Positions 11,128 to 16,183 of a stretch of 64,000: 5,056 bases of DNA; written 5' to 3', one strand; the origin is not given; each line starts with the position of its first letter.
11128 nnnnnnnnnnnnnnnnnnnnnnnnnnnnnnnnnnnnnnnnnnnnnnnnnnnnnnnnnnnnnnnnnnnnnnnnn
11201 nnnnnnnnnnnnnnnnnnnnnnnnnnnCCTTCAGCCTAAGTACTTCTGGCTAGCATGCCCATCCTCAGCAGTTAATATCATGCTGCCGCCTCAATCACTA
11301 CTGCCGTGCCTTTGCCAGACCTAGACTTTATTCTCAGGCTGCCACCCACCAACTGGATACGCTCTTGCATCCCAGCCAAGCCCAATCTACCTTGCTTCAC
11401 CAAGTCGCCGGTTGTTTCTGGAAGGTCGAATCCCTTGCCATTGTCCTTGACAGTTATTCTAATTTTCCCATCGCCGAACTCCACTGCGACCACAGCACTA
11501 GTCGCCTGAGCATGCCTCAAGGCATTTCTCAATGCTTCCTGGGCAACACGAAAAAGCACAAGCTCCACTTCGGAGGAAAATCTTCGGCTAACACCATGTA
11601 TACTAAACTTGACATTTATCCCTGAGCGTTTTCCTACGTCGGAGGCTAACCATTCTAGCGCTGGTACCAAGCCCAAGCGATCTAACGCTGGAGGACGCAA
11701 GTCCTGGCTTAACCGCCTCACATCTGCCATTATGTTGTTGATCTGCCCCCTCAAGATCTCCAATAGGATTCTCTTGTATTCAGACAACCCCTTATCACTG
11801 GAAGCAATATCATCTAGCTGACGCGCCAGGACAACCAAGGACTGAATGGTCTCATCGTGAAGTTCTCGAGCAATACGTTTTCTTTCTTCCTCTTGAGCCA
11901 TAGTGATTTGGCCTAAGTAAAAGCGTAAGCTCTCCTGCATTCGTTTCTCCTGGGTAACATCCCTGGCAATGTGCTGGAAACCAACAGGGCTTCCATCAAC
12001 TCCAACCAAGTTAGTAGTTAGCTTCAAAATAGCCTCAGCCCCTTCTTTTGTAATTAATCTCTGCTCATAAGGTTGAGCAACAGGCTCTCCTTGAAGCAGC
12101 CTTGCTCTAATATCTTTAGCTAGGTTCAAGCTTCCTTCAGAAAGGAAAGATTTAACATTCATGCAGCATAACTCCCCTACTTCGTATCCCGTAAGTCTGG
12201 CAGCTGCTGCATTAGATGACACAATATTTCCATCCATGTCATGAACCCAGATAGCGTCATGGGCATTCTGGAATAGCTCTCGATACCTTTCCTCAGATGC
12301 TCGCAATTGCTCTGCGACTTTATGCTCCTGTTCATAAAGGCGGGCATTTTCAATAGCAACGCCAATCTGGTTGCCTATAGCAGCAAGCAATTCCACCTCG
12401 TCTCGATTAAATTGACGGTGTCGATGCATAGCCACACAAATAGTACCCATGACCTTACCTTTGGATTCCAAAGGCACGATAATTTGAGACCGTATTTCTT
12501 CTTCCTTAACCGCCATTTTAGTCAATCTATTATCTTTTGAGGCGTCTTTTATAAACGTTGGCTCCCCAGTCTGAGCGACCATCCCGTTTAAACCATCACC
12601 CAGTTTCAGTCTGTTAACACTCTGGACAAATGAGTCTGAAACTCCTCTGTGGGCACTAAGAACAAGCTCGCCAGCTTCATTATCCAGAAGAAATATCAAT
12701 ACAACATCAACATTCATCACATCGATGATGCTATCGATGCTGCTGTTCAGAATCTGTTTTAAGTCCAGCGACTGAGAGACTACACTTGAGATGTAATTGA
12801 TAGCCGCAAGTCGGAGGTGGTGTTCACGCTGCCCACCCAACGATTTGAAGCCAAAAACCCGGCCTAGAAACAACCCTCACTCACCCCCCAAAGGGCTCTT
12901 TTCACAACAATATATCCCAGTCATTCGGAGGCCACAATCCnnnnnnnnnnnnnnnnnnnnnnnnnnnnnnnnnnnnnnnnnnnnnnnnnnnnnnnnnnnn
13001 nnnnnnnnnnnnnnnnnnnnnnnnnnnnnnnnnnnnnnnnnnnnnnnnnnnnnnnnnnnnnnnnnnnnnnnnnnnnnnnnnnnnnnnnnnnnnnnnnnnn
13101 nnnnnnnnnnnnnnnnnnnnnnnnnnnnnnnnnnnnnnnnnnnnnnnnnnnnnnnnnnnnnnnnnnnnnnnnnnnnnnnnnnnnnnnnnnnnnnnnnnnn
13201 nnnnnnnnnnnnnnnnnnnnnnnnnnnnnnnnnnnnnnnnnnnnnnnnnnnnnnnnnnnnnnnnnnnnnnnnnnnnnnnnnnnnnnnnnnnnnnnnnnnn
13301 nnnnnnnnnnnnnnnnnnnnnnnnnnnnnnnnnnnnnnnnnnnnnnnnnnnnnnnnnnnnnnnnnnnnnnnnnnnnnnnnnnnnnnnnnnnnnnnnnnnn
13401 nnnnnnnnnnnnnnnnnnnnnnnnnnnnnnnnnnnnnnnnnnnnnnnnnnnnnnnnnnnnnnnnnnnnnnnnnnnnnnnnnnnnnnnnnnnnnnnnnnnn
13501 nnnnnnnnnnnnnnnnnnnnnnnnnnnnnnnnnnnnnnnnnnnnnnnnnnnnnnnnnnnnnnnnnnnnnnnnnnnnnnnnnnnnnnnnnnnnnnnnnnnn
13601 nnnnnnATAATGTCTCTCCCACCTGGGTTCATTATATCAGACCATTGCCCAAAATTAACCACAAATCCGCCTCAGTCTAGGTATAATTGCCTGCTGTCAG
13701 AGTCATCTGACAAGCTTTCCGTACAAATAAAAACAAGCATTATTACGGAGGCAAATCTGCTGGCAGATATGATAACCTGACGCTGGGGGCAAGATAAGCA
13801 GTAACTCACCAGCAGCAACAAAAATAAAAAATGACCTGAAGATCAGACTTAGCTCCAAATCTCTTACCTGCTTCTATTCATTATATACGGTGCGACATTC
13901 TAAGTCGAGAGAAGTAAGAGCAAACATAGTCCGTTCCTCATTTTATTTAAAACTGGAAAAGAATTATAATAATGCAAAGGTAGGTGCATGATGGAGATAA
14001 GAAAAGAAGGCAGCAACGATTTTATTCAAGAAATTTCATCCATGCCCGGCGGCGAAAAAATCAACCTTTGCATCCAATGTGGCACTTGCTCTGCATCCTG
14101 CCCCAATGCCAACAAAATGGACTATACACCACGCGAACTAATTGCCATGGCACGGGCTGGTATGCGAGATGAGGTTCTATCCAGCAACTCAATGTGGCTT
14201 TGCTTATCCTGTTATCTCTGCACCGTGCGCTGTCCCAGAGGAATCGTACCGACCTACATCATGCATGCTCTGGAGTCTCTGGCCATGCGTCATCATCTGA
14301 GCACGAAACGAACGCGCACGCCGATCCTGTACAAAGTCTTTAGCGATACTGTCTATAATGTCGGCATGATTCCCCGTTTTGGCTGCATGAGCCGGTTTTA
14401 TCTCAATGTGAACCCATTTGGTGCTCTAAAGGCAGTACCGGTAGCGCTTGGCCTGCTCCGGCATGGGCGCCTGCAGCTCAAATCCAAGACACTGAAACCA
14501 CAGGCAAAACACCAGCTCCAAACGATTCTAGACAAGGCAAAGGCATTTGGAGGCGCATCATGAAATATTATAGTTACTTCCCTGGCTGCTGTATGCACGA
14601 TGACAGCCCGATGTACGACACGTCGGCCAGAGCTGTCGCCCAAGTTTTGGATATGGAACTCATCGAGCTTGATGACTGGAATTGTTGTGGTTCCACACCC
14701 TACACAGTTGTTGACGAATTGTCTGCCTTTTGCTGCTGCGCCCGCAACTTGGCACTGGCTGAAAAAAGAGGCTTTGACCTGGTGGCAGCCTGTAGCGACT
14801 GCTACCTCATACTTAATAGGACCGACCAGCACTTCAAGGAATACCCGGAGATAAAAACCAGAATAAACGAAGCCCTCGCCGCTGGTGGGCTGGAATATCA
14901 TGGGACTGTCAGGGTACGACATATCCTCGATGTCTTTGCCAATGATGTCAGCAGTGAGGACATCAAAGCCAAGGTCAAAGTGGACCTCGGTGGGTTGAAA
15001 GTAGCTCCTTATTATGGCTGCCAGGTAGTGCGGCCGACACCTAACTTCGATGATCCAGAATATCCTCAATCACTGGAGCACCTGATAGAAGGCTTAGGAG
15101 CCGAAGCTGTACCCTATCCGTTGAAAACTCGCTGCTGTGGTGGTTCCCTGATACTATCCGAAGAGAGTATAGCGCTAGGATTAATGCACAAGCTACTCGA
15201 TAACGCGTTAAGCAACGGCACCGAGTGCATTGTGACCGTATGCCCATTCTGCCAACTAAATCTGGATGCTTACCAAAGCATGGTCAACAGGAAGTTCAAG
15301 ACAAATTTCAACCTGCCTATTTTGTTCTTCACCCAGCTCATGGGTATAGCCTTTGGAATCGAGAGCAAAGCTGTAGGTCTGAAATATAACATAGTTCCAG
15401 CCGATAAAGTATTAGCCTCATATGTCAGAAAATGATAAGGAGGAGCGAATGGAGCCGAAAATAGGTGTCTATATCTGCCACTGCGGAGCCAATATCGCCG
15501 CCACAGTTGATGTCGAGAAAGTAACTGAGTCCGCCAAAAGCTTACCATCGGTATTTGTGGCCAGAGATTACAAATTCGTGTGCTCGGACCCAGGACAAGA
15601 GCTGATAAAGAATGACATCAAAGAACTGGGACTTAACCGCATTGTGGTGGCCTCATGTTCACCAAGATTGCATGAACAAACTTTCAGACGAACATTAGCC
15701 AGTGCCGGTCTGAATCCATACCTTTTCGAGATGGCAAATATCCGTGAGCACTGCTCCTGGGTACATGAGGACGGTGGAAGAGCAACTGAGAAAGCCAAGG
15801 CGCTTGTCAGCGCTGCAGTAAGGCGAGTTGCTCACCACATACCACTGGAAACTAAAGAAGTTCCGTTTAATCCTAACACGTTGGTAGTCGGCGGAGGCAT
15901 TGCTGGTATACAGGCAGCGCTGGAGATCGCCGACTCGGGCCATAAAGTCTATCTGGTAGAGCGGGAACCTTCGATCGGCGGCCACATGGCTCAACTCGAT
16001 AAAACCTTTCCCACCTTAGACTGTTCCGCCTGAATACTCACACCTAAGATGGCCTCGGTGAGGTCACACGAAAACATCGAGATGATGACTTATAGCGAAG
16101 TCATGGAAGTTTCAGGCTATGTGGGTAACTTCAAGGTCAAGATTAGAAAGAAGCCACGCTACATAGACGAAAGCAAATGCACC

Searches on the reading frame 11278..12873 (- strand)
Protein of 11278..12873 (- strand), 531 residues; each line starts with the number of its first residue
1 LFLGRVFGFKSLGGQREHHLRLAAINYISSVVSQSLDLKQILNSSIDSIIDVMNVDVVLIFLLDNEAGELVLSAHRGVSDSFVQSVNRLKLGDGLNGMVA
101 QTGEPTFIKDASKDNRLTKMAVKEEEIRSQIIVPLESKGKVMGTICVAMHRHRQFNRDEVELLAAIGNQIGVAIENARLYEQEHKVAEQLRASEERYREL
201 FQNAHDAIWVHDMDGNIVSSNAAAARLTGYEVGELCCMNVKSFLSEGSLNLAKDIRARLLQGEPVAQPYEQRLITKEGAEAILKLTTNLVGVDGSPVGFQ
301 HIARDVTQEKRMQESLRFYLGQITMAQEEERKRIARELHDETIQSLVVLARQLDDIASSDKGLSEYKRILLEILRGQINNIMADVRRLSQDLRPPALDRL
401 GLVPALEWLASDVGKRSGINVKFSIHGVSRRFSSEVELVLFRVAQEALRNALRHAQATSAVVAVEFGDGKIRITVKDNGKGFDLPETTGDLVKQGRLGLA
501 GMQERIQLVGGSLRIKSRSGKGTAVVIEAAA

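Call 67: search_protein_families(library=pfam, proteins=[window:11278-12873:-], max_evalue=0.00001)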
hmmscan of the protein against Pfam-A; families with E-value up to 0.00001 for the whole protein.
window:11278-12873:- (531 aa): 9 families
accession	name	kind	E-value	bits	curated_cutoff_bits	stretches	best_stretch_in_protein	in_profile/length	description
PF13185.12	GAF_2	-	6.7e-21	75.4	28.6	1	36-175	2-136/136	GAF domain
PF01590.32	GAF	-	2.6e-17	64.1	22.4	1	37-174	1-133/133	GAF domain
PF02518.31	HATPase_c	-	4.9e-14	53.1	26.4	1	437-528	3-106/111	Histidine kinase-, DNA gyrase B-, and HSP90-like ATPase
PF13492.12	GAF_3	-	3e-11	44.3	27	1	37-176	1-129/129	GAF domain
PF00989.32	PAS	-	6.4e-11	42.7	22.6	1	195-306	1-113/113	PAS fold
PF07730.19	HisKA_3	-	6.8e-11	43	24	1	330-397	1-68/68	Histidine kinase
PF13188.13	PAS_8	-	2.5e-07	30.8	21.8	1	195-234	1-41/65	PAS domain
PF08448.16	PAS_4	-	4e-07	30.7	23.1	1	202-311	2-110/110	PAS fold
PF13426.13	PAS_9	-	6.5e-07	30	27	1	206-308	2-103/103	PAS domain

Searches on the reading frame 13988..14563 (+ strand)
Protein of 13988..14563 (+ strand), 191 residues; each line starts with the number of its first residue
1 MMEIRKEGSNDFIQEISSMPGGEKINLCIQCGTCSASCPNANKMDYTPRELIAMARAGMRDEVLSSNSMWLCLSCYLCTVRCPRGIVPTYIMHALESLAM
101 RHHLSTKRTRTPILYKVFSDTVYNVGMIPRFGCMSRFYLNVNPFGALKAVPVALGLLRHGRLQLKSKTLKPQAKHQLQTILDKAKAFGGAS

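Call 21: search_protein_families(library=pfam, proteins=[window:13988-14563:+], max_evalue=0.00001)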
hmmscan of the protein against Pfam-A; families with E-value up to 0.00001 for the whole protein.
window:13988-14563:+ (191 aa): 4 families
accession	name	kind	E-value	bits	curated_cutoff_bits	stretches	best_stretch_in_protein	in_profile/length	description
PF13183.11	Fer4_8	-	3.8e-12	47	27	1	26-86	3-68/68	4Fe-4S dicluster domain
PF13534.11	Fer4_17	-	4.9e-10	40.3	22.2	1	28-86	2-60/61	4Fe-4S dicluster domain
PF13187.11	Fer4_9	-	1.3e-09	38.4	27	1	28-86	2-51/52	4Fe-4S dicluster domain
PF12838.12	Fer4_7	-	1.1e-06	29.5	27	1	28-86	2-52/52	4Fe-4S dicluster domain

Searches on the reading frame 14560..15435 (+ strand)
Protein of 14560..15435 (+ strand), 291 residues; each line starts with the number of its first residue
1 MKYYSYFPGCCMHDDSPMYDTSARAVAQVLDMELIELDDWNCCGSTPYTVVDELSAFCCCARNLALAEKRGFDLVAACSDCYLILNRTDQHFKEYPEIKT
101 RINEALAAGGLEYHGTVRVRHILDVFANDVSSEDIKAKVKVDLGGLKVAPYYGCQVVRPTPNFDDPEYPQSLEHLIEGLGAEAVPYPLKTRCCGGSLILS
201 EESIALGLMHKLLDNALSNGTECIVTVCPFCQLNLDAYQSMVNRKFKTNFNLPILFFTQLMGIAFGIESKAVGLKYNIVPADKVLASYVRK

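Call 21: search_protein_families(library=pfam, proteins=[window:14560-15435:+], max_evalue=0.00001)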
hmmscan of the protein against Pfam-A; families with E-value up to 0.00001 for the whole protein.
window:14560-15435:+ (291 aa): 1 family
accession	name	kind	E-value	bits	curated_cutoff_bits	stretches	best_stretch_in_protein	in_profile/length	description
PF02754.22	CCG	-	1.5e-24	86.3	20.6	2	148-236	1-85/85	Cysteine-rich domain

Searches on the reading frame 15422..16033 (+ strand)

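Call 21: search_protein_families(library=pfam, proteins=[window:15422-16033:+], max_evalue=0.00001)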
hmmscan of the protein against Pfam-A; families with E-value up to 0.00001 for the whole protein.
window:15422-16033:+ (203 aa): 5 families
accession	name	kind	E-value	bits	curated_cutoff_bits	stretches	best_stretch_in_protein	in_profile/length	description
PF12831.13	FAD_oxidored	-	1.2e-09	38.4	27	1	154-190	3-39/416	FAD dependent oxidoreductase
PF00890.30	FAD_binding_2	-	4.9e-08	33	20.4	1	153-190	2-39/414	FAD binding domain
PF13450.12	NAD_binding_8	-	6.6e-08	33.2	21.9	1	155-192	1-38/68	NAD(P)-binding Rossmann-like domain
PF01266.30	DAO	-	1.3e-06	28.6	27.9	1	154-187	3-36/353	FAD dependent oxidoreductase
PF07992.20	Pyr_redox_2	-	5.8e-06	26.4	26.1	1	153-185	3-35/291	Pyridine nucleotide-disulphide oxidoreductase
